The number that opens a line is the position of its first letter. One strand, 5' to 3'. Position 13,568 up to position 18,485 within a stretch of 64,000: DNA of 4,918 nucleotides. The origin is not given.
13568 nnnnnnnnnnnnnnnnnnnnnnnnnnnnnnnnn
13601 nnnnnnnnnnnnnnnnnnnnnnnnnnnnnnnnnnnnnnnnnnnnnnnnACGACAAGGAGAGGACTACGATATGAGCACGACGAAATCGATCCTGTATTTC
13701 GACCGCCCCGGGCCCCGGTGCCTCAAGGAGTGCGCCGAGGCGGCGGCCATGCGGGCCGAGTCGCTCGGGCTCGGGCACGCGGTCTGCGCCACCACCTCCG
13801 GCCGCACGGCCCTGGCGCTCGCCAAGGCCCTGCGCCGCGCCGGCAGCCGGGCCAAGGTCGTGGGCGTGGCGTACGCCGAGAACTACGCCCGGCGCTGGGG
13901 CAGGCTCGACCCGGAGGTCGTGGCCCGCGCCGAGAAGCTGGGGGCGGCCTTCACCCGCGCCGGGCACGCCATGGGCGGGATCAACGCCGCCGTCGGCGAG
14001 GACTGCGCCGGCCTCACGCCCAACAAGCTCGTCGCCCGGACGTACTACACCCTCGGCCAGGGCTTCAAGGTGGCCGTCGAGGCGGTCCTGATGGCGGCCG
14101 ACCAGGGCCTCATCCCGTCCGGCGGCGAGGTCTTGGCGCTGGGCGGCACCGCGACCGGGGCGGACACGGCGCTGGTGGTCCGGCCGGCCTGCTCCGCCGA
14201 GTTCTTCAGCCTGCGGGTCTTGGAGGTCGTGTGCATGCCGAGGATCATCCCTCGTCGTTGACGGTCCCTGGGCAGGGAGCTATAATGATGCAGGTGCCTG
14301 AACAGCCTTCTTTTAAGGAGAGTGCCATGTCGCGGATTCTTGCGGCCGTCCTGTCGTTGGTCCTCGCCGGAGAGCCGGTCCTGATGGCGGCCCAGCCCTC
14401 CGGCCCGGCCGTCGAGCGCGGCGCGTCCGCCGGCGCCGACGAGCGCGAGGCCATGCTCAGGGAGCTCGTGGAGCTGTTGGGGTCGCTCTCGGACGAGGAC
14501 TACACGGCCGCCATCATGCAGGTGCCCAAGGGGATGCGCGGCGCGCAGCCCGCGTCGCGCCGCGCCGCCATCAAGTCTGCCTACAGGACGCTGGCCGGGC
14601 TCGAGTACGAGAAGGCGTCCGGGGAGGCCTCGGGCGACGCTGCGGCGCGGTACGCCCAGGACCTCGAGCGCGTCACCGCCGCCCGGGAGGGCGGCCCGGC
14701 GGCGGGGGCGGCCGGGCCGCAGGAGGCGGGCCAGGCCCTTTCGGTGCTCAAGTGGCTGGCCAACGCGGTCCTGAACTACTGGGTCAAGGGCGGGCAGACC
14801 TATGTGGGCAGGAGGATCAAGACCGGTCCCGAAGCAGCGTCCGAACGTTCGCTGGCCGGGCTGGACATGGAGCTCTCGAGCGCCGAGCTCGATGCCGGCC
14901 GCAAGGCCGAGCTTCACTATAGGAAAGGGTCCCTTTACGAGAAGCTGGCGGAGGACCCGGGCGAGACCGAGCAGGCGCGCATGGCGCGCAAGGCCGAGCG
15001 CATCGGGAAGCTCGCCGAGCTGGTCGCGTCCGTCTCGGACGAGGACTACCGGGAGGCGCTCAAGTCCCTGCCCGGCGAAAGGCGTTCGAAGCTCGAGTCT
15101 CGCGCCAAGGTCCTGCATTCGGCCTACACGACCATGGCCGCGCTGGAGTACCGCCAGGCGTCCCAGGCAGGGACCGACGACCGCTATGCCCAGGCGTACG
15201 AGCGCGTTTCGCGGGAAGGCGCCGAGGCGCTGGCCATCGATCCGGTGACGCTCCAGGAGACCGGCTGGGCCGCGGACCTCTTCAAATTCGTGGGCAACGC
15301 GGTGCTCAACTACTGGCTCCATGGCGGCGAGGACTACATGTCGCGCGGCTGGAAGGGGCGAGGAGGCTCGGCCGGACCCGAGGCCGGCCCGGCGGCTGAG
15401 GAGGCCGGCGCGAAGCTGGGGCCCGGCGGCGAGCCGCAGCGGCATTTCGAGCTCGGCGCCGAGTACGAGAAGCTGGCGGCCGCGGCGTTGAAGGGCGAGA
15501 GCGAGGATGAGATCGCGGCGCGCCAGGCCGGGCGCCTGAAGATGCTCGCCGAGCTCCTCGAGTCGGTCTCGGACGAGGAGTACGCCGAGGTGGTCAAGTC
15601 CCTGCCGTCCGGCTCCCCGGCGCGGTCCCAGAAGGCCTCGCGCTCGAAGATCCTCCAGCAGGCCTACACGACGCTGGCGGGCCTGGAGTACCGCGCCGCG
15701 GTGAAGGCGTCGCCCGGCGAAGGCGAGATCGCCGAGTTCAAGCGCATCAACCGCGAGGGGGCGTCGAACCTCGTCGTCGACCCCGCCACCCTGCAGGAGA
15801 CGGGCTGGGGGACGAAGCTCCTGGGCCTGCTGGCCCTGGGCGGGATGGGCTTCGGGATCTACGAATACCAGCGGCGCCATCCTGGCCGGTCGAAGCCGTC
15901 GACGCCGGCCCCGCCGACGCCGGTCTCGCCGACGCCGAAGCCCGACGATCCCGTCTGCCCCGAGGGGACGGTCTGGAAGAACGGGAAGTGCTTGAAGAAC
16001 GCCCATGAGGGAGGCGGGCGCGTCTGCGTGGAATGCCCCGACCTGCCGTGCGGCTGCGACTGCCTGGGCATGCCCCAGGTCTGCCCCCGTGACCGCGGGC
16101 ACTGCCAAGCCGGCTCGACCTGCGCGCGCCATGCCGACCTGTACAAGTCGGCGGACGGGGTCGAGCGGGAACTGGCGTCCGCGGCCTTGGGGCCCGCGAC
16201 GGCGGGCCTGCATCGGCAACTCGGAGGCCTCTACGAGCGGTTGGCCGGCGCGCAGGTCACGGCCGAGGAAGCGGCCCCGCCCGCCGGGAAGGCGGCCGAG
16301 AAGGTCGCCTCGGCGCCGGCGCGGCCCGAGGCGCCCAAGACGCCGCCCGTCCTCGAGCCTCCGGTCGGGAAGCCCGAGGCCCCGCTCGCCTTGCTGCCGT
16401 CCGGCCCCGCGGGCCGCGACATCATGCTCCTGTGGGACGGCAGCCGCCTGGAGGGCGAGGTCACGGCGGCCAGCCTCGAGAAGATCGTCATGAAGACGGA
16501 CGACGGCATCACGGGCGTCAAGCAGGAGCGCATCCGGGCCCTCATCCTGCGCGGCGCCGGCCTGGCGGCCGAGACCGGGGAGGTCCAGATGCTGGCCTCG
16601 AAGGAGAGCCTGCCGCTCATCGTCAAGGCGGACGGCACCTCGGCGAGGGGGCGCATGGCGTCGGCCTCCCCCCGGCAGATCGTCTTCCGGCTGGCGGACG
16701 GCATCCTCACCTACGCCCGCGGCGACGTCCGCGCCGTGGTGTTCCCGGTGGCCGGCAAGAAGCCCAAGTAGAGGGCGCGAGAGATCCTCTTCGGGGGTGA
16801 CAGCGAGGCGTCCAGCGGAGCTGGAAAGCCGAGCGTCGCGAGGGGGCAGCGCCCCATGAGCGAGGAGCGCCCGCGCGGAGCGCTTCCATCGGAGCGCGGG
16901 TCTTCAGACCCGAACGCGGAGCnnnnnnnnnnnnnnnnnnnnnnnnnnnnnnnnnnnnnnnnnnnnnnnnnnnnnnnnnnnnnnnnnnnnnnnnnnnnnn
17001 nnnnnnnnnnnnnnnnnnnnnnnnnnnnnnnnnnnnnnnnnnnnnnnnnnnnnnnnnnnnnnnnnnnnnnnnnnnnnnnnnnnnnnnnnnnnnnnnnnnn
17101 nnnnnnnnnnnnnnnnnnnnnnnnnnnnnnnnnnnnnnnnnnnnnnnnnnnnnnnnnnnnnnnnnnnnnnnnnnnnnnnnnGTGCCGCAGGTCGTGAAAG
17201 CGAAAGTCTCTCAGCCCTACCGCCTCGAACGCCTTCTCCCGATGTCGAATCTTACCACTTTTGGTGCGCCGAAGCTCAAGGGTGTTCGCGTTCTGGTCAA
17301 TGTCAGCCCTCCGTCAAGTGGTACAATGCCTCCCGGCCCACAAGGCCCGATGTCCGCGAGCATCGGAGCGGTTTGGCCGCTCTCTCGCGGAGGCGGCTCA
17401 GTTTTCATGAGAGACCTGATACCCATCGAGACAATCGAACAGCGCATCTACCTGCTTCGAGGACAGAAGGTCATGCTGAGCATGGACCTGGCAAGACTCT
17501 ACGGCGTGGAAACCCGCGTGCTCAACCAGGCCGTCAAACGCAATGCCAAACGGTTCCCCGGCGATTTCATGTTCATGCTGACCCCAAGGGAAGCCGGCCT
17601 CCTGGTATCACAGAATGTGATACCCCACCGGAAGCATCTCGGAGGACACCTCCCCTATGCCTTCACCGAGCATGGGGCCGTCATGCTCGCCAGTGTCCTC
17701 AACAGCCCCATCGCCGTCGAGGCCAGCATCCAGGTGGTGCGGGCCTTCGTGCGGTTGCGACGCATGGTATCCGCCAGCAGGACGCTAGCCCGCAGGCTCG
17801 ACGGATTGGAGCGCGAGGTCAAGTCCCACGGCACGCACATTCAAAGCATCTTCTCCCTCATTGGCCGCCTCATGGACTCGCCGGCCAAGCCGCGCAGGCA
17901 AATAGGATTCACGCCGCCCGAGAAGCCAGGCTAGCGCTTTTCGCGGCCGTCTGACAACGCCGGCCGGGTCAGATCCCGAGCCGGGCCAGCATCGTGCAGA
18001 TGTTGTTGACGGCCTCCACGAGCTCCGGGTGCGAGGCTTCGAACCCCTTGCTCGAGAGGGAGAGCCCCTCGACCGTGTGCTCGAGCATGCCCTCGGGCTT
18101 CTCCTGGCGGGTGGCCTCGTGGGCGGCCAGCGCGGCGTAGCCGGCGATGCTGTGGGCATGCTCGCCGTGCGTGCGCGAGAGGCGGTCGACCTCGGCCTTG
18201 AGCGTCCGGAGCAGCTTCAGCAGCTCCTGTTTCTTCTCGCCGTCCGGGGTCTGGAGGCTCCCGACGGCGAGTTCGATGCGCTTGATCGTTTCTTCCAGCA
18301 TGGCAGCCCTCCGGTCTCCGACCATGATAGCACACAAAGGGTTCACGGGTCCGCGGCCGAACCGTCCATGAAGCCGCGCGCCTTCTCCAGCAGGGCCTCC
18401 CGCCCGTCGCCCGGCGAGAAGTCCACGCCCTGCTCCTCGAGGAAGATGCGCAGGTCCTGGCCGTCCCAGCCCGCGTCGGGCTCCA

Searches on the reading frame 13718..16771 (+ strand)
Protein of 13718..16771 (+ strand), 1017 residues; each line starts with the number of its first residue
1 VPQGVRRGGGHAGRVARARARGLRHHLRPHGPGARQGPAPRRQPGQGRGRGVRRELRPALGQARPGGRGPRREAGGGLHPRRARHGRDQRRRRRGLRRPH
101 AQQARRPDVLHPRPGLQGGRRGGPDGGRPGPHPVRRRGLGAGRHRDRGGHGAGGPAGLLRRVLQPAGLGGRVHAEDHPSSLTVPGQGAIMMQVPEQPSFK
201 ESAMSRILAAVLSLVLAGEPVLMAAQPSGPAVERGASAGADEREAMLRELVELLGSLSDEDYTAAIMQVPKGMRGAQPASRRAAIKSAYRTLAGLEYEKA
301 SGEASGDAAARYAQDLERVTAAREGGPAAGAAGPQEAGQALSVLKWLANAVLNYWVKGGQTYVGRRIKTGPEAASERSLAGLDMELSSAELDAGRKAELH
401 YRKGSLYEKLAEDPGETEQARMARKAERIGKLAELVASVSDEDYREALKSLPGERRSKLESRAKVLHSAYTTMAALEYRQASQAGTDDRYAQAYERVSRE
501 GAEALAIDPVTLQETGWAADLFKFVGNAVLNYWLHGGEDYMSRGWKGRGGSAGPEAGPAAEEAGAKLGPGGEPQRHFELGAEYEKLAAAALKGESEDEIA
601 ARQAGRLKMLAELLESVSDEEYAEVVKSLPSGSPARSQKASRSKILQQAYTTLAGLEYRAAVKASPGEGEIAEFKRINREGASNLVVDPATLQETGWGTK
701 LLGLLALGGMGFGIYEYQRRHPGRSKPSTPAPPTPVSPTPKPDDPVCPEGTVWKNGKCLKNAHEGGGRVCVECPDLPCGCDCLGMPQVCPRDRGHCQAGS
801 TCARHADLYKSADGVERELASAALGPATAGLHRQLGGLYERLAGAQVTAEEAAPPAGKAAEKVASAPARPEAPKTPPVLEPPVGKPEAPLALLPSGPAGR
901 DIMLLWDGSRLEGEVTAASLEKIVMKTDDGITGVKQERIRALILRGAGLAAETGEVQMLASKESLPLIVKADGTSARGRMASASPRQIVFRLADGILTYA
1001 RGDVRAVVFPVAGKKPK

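Call 60: search_protein_families(library=pfam, proteins=[window:13718-16771:+], max_evalue=0.01)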
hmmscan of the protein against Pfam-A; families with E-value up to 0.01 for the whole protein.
window:13718-16771:+ (1017 aa): 1 family
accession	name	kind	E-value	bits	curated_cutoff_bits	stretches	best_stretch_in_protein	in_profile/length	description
PF21822.3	Phage_TAC_15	-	0.0086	17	22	0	590-632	32-78/127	Phage tail assembly chaperone protein, TAC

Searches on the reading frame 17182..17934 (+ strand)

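Call 88: search_protein_families(library=pfam, proteins=[window:17182-17934:+], max_evalue=10)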
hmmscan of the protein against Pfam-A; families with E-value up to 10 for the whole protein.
window:17182-17934:+ (250 aa): 2 families
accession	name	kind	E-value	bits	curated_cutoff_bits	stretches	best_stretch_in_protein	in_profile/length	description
PF10543.14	ORF6N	-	8.6e-30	103.3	27.8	1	88-172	2-86/86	ORF6N domain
PF09669.15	Phage_pRha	-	0.13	13.3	29.9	1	159-193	56-90/91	Phage regulatory protein Rha (Phage_pRha)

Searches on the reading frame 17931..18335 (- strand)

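Call 88: search_protein_families(library=pfam, proteins=[window:17931-18335:-], max_evalue=10)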
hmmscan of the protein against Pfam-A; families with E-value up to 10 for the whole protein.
window:17931-18335:- (134 aa): 1 family
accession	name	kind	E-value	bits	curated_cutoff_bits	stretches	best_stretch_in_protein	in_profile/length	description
PF02178.24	AT_hook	-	5.9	7.5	17.4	1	47-54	3-10/13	AT hook motif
